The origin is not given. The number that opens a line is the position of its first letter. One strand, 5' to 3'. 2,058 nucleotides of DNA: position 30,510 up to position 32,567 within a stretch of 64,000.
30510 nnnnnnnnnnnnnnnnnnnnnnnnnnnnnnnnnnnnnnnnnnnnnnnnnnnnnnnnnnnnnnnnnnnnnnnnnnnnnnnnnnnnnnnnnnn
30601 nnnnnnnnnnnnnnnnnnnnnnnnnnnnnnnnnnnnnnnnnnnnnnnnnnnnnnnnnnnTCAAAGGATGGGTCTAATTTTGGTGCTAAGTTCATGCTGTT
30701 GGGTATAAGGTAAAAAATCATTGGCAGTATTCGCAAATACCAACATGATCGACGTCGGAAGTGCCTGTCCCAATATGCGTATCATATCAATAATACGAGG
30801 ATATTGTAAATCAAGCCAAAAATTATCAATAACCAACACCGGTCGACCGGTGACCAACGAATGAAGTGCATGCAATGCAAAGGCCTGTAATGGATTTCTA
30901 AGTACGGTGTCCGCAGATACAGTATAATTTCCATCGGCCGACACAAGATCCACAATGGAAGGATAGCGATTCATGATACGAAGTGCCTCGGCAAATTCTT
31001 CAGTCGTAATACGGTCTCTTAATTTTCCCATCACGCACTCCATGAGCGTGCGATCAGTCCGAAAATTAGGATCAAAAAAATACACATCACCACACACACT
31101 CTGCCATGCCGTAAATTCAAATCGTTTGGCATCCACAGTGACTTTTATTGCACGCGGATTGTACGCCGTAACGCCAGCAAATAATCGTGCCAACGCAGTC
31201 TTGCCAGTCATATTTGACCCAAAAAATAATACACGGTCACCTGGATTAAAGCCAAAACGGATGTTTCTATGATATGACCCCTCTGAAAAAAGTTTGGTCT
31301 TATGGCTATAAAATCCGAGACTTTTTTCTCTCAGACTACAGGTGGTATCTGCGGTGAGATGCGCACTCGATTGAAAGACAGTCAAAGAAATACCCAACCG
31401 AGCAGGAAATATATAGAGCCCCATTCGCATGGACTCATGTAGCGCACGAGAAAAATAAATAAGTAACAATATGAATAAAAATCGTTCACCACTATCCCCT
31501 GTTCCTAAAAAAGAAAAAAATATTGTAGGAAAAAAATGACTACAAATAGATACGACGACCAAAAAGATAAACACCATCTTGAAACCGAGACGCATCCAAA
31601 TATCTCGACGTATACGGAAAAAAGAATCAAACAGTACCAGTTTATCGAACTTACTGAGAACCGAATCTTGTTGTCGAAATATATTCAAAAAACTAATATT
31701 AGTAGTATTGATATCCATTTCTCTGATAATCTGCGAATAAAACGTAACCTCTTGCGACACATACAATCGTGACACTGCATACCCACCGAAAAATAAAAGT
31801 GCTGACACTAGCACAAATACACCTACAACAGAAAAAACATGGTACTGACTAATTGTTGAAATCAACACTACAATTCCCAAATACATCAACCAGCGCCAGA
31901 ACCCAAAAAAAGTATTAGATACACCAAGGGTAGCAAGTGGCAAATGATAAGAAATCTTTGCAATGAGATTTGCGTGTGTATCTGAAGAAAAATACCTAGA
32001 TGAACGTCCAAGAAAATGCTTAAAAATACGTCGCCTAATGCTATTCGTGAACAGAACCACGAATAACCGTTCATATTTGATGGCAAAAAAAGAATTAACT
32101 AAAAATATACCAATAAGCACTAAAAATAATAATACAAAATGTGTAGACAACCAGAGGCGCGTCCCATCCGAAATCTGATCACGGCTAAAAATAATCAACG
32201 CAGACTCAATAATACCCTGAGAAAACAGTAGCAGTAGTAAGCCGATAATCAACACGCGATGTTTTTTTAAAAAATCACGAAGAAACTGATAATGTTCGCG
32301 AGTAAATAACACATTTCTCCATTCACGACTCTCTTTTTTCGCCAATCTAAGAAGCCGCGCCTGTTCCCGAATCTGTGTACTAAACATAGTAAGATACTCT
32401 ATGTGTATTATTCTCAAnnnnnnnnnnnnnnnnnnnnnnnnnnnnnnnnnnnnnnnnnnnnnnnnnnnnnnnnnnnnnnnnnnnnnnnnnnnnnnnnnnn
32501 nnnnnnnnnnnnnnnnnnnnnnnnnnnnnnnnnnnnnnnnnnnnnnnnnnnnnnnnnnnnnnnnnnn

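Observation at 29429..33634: Three-gene operon: stand-alone reverse transcriptase, degenerate fused ABC (TMD-NBD) protein, membrane-anchored PLD/HKD protein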

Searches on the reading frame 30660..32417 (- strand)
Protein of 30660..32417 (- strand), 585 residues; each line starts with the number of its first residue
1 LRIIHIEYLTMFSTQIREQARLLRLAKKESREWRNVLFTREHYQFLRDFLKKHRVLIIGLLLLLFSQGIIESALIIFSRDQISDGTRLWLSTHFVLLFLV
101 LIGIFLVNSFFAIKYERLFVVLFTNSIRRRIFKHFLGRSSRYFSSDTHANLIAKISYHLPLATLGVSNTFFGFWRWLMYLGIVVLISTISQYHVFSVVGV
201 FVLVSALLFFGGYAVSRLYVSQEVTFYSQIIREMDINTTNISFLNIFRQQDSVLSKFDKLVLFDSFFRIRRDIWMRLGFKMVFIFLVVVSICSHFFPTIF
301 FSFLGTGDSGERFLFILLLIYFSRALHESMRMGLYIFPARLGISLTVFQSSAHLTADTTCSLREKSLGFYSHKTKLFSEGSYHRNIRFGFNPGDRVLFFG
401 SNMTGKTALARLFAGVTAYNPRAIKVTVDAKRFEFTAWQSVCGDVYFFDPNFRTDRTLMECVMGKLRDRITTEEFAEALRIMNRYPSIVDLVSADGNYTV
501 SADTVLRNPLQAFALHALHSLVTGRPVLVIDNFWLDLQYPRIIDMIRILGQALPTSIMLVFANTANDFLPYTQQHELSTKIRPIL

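Call 3: search_protein_families(library=pfam, proteins=[window:30660-32417:-], max_evalue=0.1)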
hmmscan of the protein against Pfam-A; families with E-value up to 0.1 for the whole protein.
window:30660-32417:- (585 aa): 2 families
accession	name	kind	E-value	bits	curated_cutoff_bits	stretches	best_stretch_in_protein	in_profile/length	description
PF00664.28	ABC_membrane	-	0.00077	19.7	28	1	60-326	4-274/274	ABC transporter transmembrane region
PF00005.33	ABC_tran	-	0.0028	18.7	25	1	384-443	2-59/137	ABC transporter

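Call 4: search_protein_families(library=padloc, proteins=[window:30660-32417:-], max_evalue=0.1)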
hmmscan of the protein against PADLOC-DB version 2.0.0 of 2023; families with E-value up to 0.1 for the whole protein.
window:30660-32417:- (585 aa): 1 family
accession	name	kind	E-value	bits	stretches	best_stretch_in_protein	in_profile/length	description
PDLC04140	mad8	-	0.00042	17.9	1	384-490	18-122/314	mads_8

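Call 9: search_protein_families(library=ncbifam, proteins=[window:30660-32417:-], max_evalue=0.1)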
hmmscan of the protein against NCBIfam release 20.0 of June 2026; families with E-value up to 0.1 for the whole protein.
window:30660-32417:- (585 aa): 10 families
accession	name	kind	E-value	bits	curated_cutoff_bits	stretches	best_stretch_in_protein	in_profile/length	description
TIGR01189.1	ccmA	equivalog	0.0013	18.5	131.6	1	384-424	17-57/198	heme ABC exporter ATP-binding protein CcmA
TIGR03796.1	NHLM_micro_ABC1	equivalog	0.0026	16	853.3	1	384-433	496-543/710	NHLP family bacteriocin export ABC transporter peptidase/permease/ATPase subunit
TIGR02203.1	MsbA_lipidA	equivalog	0.0044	15.6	602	1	50-259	9-222/572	lipid A export permease/ATP-binding protein MsbA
NF010061.0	PRK13538.1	equivalog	0.0056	16.2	195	1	383-418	21-56/211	cytochrome c biogenesis heme-transporting ATPase CcmA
TIGR03375.1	type_I_sec_LssB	subfamily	0.012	13.9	693.1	1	384-430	484-528/696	type I secretion system permease/ATPase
NF000355.4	ribo_prot_ABC_F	equivalog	0.015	14.1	380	1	371-417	317-363/499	ribosomal protection-like ABC-F family protein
NF050108.1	galactan_ABC_ATP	equivalog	0.017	14.3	400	1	384-428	46-88/244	galactan export ABC transporter ATP-binding subunit Wzt/RfbE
TIGR01842.1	type_I_sec_PrtD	subfamily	0.066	11.7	510.15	1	383-430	334-379/544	type I secretion system permease/ATPase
NF010065.0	PRK13545.1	equivalog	0.069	11.8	538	0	379-426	33-83/549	teichoic acids export protein ATP-binding subunit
NF000166.1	ABCF_CarA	exception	0.082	11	1050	0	390-438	383-433/556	ABC-F type ribosomal protection protein Car(A)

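Call 23: search_solved_structures(query=window:30660-32417:-, max_evalue=1)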
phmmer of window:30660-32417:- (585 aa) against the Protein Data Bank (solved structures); distinct sequences matched with E-value up to 1: 17.
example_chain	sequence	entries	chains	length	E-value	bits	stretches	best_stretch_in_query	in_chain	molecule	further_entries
8buu_9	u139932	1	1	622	0.0027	19.9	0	380-419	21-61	ExpZ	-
6chs_H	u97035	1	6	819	0.18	13.8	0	384-424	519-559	Putative cell division control protein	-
6ha8_V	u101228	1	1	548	0.29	13.2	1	354-416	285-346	Nucleotide-binding protein ExpZ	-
8g28_A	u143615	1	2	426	0.3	13.1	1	394-465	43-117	ATPase, AAA family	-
3b5x_A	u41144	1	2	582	0.33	13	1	69-184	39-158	Lipid A export ATP-binding/permease protein msbA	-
8ji0_A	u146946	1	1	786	0.38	12.8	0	428-454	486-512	Maltose/maltodextrin-binding periplasmic protein,Hemorrhagic toxin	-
3fvq_A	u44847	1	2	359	0.44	12.6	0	371-418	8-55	Fe(3+) ions import ATP-binding protein fbpC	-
5x7k_A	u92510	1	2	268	0.53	12.3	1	383-422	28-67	Lipase B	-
6zce_k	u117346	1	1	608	0.72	11.8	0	327-417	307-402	Translation initiation factor RLI1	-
6oaa_B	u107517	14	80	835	0.73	11.8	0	386-420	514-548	Cell division control protein 48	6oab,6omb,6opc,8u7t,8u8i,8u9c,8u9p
6oa9_A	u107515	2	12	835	0.73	11.8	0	386-420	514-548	Cell division control protein 48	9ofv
8dar_A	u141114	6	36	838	0.74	11.8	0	386-420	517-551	Cell division control protein 48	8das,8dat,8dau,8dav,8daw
6uk1_A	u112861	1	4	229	0.9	11.5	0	381-501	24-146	Cystic fibrosis transmembrane conductance regulator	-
7a1g_x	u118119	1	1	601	0.92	11.5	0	328-417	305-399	Translation initiation factor RLI1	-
8gk7_A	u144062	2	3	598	0.92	11.5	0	69-208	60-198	Lipid A export ATP-binding/permease protein MsbA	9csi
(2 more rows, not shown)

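Call 55: find_homologous_proteins(query=window:30660-32417:-, max_evalue=0.001)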
Query window:30660-32417:- (585 aa): 62 proteins with E <= 0.001 among 8000 candidates.
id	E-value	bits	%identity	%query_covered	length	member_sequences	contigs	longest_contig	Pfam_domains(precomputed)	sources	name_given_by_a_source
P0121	0.0e+0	1270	100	98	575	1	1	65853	-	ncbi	-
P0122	2.7e-295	999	78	98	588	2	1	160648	-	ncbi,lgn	-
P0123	7.2e-280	948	72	100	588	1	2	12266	-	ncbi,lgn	-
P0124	2.5e-276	936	71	99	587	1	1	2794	-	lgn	-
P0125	1.1e-270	917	70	98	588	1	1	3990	-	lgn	-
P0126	5.1e-270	915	70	98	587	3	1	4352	PF00005.34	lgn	-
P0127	3.7e-204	698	52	98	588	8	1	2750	-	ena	-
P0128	1.5e-203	696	53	98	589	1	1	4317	-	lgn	-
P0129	6.0e-195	667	52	98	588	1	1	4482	-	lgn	-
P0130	6.9e-194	664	51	99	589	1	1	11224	-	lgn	-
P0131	1.2e-188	647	50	98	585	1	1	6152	-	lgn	-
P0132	5.7e-188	644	52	98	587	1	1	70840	-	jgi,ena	-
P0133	4.5e-177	608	47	98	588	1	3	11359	-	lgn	-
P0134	1.3e-173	597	47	98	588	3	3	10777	PF00005.34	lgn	-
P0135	1.8e-163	564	48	98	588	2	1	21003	PF00005.34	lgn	-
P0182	2.5e-71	259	32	93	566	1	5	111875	PF00664.29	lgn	-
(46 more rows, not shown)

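Call 72: predict_structure(alignment_id=A6)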
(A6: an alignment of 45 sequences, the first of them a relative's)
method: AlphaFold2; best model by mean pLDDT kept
length: 575 residues; sequences in the alignment: 45
mean_pLDDT: 84.4   pTM: 0.71
mean pLDDT of the five models: 84.4, 83.9, 79.6, 79.6, 77.7
residues with pLDDT >= 90: 273; 70-90: 212; 50-70: 83; < 50: 7
segments of 3 or more residues with pLDDT < 50: 342-345
pLDDT, mean of each block of 10 residues (from residue 1): 59 69 75 90 94 93 84 58 83 93 93 86 68 64 78 91 95 91 91 95 89 73 64 58 68 74 84 84 80 71 84 94 92 80 53 89 90 92 96 92 91 91 86 87 87 81 92 95 89 92 96 94 94 97 96 94 92 86
secondary structure, 60 per line:
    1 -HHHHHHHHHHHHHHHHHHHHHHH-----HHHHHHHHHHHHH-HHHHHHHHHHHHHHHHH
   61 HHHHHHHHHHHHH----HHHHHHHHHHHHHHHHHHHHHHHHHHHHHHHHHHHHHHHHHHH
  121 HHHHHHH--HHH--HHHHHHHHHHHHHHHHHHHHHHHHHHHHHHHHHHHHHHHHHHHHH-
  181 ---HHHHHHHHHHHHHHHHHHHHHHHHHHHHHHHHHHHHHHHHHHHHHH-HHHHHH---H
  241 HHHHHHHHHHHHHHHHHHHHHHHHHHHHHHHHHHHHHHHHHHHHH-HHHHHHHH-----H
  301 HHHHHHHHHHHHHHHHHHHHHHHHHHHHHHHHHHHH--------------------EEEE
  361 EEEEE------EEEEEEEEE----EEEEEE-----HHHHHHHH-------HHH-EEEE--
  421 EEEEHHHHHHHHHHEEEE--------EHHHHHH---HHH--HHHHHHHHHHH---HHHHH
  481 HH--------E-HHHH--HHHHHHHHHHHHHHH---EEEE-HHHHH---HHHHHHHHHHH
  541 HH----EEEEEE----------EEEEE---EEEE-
elements in order: H2-24 H30-42 H44-73 H78-127 H135-179 H184-229 H231-236 H240-285 H287-294 H300-336 E357-365 E372-380 E385-390 H396-403 E415-418 E421-424 H425-434 E435-438 H448-453 H462-472 H476-482 H493-496 H499-513 E517-520 H522-526 H530-542 E547-552 E563-567 E571-574

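Call 81: fold_search(model_id=the predicted structure, library=pdb)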
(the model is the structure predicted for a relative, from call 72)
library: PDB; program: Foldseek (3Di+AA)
matches with E <= 10: 1251; with E <= 0.001: 1014
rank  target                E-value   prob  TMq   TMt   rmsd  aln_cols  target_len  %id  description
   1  7ph3_A                6.3e-16  1.00  0.71  0.71   5.4       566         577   13  AMP-PNP bound nanodisc reconstituted MsbA with nanobodies, spin-labeled at position A60C (released 2022-08-24)
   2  9csi                  7.2e-16  1.00  0.70  0.71   5.5       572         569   16  A. baumannii MsbA Bound to Cerastecin Compound 5 (released 2024-09-04)
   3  6qv0_A                1.3e-15  1.00  0.68  0.69   5.9       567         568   16  Structure of ATP-bound outward-facing TM287/288 in complex with sybody Sb_TM35 (released 2019-05-29)
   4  7bcw_A                1.6e-15  1.00  0.70  0.70   5.6       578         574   14  Structure of MsbA in Salipro with ADP vanadate (released 2022-01-12)
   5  6quz_C                1.6e-15  1.00  0.68  0.68   5.8       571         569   16  Structure of ATPgS-bound outward-facing TM287/288 in complex with sybody Sb_TM35 (released 2019-05-29)
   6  9o9d_A                1.7e-15  1.00  0.68  0.69   5.8       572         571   14  Transporter associated with antigen processing (TAP) EQ mutant bound to the viral protein bUL49.5 in the outward-facin (released 2025-09-10)
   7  6hrc_A                1.7e-15  1.00  0.69  0.70   5.7       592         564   14  Outward-facing PglK with ATPgammaS bound (released 2019-03-06)
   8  9oci_A                2.3e-15  1.00  0.68  0.70   5.4       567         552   14  Transporter associated with antigen processing (TAP) bound to the viral protein rhUS6 in the outward-facing open state (released 2025-09-10)
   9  6quz_D                2.5e-15  1.00  0.65  0.65   6.4       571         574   15  Structure of ATPgS-bound outward-facing TM287/288 in complex with sybody Sb_TM35 (released 2019-05-29)
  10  6qv0_C                3.0e-15  1.00  0.67  0.68   6.0       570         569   16  Structure of ATP-bound outward-facing TM287/288 in complex with sybody Sb_TM35 (released 2019-05-29)
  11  6quz_A                3.5e-15  1.00  0.69  0.69   5.8       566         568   16  Structure of ATPgS-bound outward-facing TM287/288 in complex with sybody Sb_TM35 (released 2019-05-29)
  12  9bd6_A                7.6e-15  1.00  0.67  0.67   6.0       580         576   12  PaMsbA in an occluded, outward conformation (released 2025-09-03)
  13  6qv1_A                8.4e-15  1.00  0.65  0.66   6.4       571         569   16  Structure of ATPgS-bound outward-facing TM287/288 in complex with nanobody Nb_TM1 (released 2019-05-29)
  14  6quz_B                1.0e-14  1.00  0.66  0.67   6.3       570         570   15  Structure of ATPgS-bound outward-facing TM287/288 in complex with sybody Sb_TM35 (released 2019-05-29)
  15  9cus_D                1.2e-14  1.00  0.59  0.52   6.3       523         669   14  BmrCD in the outward-facing conformation bound to Hoechsts (released 2025-08-13)
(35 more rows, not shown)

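Call 101: search_protein_representatives(alignment_id=A6)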
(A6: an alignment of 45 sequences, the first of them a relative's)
Query: 45 sequences, 572 profile positions. Proteins with E-value up to 0.001 (for the whole library): 1051; up to 1e-10: 101; up to 1e-30: 87. The best 150 are listed.
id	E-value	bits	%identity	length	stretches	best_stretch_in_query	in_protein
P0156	1.4e-253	859.2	-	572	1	1-570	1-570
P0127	1.1e-243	826.5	-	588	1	2-570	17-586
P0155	5.3e-232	788.0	-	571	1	1-571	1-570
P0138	4.0e-220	748.7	-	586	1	2-567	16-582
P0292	3.1e-217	739.2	-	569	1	1-568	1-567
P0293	2.9e-216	736.0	-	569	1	1-568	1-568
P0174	1.5e-198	677.5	-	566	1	1-570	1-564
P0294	4.1e-181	620.0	-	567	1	1-564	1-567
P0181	3.0e-178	610.5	-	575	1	1-570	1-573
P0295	1.2e-176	605.2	-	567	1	3-567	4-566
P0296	3.8e-161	554.0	-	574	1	7-567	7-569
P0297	6.3e-160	550.0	-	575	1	1-570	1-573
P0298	1.3e-151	522.6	-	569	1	3-565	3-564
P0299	1.4e-146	505.9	-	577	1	1-568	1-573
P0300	3.4e-141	488.1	-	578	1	3-568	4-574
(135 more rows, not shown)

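Call 109: find_encoding_contigs(protein=P0182, flank=5000, max_places=1)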
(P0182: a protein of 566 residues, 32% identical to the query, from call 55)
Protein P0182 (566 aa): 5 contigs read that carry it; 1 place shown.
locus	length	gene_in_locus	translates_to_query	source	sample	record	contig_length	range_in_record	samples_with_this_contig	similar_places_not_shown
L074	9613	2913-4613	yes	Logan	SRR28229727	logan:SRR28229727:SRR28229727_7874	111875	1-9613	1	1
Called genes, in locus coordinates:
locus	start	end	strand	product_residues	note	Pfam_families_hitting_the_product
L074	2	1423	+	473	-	?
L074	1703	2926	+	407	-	PF00078:RVT_1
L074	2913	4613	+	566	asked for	PF00664:ABC_membrane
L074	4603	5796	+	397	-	PF07894:SACK1 (faint), PF11495:TrmB_EBD_N (faint), PF13091:PLDc_2, PF00614:PLDc (faint), PF13091:PLDc_2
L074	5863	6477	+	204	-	-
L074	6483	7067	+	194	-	-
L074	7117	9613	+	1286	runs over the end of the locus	-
